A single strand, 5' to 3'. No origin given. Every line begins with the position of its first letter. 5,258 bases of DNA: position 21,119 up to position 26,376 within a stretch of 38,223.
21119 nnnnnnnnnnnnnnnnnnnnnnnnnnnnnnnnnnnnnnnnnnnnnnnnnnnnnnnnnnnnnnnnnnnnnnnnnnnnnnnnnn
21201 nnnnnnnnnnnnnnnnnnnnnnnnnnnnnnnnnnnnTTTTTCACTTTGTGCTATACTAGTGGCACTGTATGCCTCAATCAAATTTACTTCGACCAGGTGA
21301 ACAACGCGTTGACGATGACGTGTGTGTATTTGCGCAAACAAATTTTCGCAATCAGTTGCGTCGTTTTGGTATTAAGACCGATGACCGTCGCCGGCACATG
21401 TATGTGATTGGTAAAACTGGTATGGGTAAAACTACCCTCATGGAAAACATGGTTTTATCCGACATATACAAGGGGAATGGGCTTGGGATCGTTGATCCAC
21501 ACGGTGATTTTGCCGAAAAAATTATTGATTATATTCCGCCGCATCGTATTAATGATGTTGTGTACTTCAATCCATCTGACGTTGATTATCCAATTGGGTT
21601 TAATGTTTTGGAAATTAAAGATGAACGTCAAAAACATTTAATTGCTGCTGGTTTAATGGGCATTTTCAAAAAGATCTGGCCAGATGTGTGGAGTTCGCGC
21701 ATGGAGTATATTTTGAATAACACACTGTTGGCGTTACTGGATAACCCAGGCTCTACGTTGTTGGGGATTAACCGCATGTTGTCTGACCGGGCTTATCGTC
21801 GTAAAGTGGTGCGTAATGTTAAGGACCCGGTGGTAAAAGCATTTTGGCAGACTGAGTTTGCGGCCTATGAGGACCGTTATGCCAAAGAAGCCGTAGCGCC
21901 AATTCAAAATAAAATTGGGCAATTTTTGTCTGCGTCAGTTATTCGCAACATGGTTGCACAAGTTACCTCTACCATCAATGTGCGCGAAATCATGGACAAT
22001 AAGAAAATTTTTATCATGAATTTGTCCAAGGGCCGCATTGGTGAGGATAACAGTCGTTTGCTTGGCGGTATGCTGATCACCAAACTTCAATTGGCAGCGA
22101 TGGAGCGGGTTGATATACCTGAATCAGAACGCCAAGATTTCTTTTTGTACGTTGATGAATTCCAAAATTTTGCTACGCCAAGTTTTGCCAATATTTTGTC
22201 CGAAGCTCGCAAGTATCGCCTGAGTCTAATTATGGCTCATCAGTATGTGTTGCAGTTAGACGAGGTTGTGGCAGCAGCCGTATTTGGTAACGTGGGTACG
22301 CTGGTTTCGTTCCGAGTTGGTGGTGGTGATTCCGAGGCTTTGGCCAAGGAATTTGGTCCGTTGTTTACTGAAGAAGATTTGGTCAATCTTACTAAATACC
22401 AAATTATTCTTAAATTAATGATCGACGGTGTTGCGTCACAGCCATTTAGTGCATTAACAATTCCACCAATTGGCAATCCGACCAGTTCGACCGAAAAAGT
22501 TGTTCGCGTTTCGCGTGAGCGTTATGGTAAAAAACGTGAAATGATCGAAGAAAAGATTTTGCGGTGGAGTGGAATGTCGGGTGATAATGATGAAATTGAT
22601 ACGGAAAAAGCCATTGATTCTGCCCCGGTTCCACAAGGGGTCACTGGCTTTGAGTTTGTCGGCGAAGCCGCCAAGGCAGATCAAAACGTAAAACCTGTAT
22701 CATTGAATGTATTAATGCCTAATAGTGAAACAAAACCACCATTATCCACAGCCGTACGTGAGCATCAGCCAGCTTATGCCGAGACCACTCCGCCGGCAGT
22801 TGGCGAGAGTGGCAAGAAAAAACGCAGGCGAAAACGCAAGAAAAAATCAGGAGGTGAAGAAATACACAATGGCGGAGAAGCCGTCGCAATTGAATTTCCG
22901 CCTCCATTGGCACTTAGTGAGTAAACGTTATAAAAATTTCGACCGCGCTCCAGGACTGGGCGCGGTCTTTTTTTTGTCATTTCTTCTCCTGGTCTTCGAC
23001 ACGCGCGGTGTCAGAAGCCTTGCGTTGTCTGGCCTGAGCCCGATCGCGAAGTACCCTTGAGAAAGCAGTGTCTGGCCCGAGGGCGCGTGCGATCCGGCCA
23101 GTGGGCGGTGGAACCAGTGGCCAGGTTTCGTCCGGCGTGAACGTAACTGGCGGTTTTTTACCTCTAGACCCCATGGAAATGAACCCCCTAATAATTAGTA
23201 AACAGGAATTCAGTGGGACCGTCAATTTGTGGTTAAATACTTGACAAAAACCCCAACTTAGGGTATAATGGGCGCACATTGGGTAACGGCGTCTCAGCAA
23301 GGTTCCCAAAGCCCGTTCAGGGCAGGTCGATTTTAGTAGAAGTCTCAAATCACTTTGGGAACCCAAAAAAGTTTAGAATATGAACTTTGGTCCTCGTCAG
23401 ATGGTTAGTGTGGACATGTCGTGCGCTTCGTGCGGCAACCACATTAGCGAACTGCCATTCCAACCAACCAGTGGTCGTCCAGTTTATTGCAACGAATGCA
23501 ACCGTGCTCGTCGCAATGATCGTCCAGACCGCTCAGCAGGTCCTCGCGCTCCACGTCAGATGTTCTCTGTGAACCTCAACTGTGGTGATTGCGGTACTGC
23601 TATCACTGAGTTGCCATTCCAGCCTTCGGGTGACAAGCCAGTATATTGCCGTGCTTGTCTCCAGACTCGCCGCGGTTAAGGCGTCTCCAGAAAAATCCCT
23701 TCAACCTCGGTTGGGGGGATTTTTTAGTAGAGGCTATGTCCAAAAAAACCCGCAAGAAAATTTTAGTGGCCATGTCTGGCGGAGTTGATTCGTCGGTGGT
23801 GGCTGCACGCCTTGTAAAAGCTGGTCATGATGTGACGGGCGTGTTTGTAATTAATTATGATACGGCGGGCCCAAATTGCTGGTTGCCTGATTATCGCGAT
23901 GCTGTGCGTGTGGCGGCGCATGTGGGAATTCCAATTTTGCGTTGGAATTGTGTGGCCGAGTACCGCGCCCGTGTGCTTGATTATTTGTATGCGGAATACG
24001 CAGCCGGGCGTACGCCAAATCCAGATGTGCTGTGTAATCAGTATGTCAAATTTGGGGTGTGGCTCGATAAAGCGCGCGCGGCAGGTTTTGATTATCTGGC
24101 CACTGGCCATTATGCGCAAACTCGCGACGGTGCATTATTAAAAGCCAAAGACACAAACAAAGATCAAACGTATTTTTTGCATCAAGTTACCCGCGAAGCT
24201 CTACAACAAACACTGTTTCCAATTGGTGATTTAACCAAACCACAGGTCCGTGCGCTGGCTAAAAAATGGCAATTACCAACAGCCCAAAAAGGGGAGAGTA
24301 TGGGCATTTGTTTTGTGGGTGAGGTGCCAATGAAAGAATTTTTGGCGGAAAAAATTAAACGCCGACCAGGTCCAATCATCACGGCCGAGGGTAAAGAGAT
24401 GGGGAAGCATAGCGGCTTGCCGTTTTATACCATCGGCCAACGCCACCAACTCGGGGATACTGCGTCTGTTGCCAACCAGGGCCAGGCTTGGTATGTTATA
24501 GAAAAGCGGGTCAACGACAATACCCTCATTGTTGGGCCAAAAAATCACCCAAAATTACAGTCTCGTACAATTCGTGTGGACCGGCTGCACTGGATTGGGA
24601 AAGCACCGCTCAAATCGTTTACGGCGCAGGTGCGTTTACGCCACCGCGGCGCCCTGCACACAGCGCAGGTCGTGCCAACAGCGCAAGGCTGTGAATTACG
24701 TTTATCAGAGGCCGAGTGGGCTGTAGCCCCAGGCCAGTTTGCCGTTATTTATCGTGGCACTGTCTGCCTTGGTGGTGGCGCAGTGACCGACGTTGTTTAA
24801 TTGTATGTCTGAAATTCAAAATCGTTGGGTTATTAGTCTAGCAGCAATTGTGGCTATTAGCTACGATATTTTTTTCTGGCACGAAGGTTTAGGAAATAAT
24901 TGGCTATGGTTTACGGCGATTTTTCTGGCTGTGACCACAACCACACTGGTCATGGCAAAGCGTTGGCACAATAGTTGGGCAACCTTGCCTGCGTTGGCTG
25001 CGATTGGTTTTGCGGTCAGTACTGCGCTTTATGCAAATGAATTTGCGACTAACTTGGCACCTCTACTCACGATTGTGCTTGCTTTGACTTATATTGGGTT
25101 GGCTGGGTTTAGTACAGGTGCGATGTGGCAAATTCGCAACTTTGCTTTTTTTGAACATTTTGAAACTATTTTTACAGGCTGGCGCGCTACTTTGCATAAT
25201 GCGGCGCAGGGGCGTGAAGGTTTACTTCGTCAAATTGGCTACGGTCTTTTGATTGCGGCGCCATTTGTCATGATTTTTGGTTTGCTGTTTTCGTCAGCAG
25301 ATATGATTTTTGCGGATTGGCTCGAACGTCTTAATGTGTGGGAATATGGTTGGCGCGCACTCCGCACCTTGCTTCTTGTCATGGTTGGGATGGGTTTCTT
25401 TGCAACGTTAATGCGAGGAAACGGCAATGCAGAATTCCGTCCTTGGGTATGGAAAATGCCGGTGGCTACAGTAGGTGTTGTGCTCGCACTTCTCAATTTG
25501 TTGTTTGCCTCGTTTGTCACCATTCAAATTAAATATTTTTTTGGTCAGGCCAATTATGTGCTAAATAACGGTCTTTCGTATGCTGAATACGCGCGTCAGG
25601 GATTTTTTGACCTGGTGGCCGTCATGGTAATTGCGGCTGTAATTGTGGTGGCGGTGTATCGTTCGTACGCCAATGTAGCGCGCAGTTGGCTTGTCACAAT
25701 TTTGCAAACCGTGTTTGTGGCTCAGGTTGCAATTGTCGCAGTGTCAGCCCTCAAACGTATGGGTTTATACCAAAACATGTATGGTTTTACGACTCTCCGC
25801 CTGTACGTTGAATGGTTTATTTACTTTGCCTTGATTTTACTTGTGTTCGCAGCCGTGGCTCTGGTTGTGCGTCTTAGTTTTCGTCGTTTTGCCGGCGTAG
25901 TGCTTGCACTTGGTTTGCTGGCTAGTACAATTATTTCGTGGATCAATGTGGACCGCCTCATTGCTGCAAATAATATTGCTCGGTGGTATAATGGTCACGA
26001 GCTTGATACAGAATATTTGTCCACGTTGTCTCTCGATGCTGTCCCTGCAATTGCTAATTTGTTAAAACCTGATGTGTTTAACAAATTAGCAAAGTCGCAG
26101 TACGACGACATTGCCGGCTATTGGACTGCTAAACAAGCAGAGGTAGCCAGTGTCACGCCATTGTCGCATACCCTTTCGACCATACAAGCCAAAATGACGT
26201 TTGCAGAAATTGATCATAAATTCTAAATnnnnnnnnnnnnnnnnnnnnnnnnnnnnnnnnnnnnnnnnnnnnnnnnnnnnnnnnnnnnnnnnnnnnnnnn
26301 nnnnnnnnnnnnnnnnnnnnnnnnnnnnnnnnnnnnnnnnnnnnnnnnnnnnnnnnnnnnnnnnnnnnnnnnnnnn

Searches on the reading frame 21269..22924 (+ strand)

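Call 8: search_protein_families(library=pfam, proteins=[window:21269-22924:+], max_evalue=0.01)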
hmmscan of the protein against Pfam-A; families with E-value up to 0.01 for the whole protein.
window:21269-22924:+ (551 aa): 4 families
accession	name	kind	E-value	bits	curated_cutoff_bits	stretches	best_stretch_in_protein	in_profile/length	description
PF10412.15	TrwB_AAD_bind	-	1.1e-13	51.3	20.5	1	37-354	11-314/387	Type IV secretion-system coupling protein DNA-binding domain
PF01935.23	DUF87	-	3.1e-07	31.1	23.2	1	41-254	23-203/220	Helicase HerA, central domain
PF12696.13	TraG-D_C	-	6.7e-07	29.7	22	1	293-372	4-85/126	TraM recognition site of TraD and TraG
PF13401.12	AAA_22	-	0.00029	21.6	27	0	40-63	4-27/130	AAA domain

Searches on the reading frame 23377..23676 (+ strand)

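Call 52: search_protein_families(library=pfam, proteins=[window:23377-23676:+], max_evalue=0.00001)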
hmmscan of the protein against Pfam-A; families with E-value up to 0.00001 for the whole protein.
window:23377-23676:+ (100 aa): 1 family
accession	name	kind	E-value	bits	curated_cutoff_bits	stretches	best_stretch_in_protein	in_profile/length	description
PF23477.1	zf_Tbcl_2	-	6.8e-26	90.1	27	2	60-99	1-37/37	Probable treble clef zinc finger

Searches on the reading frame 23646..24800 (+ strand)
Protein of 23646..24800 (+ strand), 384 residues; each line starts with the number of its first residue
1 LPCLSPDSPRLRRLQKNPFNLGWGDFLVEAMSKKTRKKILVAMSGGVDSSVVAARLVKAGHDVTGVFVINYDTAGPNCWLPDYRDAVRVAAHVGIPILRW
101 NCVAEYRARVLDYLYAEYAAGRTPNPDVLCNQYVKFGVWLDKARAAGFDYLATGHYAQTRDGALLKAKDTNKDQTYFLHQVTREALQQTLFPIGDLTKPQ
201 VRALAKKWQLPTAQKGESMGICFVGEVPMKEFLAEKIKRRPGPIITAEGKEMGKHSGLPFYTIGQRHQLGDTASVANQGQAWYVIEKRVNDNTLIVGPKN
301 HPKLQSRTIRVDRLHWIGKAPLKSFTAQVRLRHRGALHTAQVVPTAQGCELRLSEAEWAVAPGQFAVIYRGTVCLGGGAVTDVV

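Call 52: search_protein_families(library=pfam, proteins=[window:23646-24800:+], max_evalue=0.00001)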
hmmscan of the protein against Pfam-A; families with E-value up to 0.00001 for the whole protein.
window:23646-24800:+ (384 aa): 4 families
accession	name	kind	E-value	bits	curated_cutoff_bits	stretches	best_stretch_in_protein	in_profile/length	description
PF03054.22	tRNA_Me_trans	-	2.2e-66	223.8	20.6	1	37-225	1-201/202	tRNA methyl transferase HUP domain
PF20258.4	tRNA_Me_trans_C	-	6.4e-18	65.3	20.6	1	306-380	1-77/77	Aminomethyltransferase beta-barrel domain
PF20259.3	tRNA_Me_trans_M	-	3.3e-17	62.2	27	1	230-297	1-65/66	tRNA methyl transferase PRC-barrel domain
PF02540.23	NAD_synthase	-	2.1e-06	27.5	21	0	25-68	7-52/242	NAD synthase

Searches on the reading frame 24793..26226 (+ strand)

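Call 52: search_protein_families(library=pfam, proteins=[window:24793-26226:+], max_evalue=0.00001)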
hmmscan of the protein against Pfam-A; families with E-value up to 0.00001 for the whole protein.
window:24793-26226:+ (477 aa): 1 family
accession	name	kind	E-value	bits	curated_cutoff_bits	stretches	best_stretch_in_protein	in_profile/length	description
PF13687.11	DUF4153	-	2e-65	221.8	27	1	68-423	2-373/373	Domain of unknown function (DUF4153)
